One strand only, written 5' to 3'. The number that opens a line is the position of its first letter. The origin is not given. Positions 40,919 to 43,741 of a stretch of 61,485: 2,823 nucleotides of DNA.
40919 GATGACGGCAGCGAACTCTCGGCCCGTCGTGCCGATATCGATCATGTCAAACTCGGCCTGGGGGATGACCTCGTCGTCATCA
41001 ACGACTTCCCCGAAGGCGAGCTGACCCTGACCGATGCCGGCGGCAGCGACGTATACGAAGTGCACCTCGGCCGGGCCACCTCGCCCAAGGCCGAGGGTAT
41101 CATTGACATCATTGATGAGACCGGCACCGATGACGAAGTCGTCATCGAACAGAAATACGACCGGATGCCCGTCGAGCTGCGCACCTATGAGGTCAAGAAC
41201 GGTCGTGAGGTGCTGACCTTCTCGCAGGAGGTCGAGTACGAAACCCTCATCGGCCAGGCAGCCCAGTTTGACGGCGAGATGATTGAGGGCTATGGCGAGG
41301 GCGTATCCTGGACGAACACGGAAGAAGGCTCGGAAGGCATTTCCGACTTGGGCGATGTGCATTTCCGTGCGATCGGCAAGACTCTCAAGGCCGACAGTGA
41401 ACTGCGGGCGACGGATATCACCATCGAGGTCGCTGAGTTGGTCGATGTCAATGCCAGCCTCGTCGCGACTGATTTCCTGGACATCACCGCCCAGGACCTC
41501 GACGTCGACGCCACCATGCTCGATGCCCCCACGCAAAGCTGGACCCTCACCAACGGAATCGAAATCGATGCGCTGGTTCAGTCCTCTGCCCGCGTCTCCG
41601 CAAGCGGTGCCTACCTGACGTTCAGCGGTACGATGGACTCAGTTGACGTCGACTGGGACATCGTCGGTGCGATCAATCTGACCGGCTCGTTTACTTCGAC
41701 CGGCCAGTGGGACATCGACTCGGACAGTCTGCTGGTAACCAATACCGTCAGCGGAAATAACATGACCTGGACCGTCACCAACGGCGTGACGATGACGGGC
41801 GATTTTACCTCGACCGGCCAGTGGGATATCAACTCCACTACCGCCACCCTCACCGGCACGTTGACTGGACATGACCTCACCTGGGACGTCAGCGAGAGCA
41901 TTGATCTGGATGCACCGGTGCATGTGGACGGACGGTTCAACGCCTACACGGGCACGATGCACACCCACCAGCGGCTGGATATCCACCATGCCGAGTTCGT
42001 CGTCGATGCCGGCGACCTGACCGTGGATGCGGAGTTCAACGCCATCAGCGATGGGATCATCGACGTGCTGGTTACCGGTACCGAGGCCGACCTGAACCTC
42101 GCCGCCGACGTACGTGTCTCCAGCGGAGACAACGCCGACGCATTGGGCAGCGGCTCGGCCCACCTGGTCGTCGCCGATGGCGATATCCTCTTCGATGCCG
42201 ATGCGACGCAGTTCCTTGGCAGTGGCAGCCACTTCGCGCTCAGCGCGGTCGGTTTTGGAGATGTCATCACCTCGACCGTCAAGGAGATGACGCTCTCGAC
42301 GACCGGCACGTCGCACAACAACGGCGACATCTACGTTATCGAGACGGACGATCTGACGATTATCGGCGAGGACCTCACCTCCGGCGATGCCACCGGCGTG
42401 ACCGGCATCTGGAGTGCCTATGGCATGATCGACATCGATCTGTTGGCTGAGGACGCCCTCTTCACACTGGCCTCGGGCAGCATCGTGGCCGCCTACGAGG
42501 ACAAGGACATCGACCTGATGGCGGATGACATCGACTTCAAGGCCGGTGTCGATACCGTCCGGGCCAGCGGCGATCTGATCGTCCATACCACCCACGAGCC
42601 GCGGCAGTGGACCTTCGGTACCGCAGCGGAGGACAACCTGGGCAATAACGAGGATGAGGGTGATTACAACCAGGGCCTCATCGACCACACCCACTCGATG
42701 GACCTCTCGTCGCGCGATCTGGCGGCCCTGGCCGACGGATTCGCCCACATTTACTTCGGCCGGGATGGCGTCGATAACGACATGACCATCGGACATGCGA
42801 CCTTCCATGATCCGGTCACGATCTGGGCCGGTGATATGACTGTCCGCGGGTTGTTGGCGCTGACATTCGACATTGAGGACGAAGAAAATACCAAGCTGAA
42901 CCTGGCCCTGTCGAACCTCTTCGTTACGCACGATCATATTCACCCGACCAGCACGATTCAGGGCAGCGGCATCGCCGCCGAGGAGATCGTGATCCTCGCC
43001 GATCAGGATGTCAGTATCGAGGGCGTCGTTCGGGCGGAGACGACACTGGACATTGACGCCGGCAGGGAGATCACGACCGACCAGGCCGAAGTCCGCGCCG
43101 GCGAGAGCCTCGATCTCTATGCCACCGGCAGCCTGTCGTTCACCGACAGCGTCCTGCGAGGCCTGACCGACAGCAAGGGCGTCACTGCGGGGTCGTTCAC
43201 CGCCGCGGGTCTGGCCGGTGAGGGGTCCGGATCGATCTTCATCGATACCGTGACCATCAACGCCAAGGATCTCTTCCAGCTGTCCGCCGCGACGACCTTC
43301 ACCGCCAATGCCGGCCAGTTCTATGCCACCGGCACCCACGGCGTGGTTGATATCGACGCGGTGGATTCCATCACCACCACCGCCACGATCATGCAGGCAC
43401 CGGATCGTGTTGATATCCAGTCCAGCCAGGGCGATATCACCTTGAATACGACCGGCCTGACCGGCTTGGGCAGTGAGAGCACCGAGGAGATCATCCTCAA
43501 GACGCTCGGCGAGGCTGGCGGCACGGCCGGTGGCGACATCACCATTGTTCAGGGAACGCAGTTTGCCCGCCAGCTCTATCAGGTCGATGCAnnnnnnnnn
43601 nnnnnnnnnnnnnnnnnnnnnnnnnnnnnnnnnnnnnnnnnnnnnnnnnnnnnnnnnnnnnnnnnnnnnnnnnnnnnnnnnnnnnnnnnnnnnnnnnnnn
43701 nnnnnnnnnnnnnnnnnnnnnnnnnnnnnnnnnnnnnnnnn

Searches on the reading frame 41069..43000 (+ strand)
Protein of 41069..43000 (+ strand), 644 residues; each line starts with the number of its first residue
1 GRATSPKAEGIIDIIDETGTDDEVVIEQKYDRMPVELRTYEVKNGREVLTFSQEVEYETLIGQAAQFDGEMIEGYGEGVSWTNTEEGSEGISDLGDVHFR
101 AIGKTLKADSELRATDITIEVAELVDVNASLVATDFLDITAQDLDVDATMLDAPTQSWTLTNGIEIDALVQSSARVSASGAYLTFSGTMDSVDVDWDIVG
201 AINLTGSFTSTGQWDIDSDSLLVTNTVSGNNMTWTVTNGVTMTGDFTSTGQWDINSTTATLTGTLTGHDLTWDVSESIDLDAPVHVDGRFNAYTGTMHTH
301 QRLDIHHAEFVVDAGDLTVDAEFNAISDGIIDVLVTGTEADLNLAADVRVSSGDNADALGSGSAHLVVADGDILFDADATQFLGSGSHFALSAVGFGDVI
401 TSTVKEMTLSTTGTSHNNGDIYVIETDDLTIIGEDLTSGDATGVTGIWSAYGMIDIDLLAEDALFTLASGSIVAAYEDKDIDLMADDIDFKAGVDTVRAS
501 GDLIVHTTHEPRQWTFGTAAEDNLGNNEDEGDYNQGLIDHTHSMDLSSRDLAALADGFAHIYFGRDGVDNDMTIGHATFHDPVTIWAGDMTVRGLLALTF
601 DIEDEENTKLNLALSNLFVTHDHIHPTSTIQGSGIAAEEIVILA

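Call 41: search_solved_structures(query=window:41069-43000:+, max_evalue=1)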
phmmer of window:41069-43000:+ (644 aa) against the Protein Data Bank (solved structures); distinct sequences matched with E-value up to 1: 0.

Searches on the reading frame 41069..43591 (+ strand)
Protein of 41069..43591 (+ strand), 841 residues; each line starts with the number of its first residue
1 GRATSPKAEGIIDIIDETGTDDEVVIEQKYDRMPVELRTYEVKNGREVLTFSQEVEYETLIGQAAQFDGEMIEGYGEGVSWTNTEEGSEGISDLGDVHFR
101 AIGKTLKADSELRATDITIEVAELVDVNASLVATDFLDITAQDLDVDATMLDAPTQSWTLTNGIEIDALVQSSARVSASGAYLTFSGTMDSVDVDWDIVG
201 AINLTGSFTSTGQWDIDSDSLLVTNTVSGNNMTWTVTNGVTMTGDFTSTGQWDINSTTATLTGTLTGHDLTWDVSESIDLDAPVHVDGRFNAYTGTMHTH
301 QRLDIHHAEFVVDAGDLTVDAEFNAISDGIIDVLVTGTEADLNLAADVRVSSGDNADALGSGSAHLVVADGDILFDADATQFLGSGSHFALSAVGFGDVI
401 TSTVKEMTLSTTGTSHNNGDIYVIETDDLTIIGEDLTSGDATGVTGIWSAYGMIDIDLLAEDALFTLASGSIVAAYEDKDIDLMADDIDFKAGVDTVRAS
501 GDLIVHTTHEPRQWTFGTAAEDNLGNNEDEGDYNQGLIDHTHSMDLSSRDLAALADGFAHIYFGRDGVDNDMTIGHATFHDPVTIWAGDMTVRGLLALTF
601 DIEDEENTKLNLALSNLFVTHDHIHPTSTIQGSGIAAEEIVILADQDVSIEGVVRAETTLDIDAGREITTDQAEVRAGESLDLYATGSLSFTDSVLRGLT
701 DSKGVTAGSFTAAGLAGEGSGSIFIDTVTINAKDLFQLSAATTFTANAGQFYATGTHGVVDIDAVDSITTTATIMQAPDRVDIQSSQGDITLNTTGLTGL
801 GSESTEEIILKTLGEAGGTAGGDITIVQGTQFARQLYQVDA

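Call 34: search_protein_families(library=pfam, proteins=[window:41069-43591:+], max_evalue=1)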
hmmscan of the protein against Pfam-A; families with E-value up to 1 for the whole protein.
window:41069-43591:+ (841 aa): 1 family
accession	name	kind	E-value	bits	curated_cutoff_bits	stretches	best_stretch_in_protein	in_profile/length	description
PF00686.25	CBM_20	-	0.29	11.4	23.3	0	201-237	17-53/97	Starch binding domain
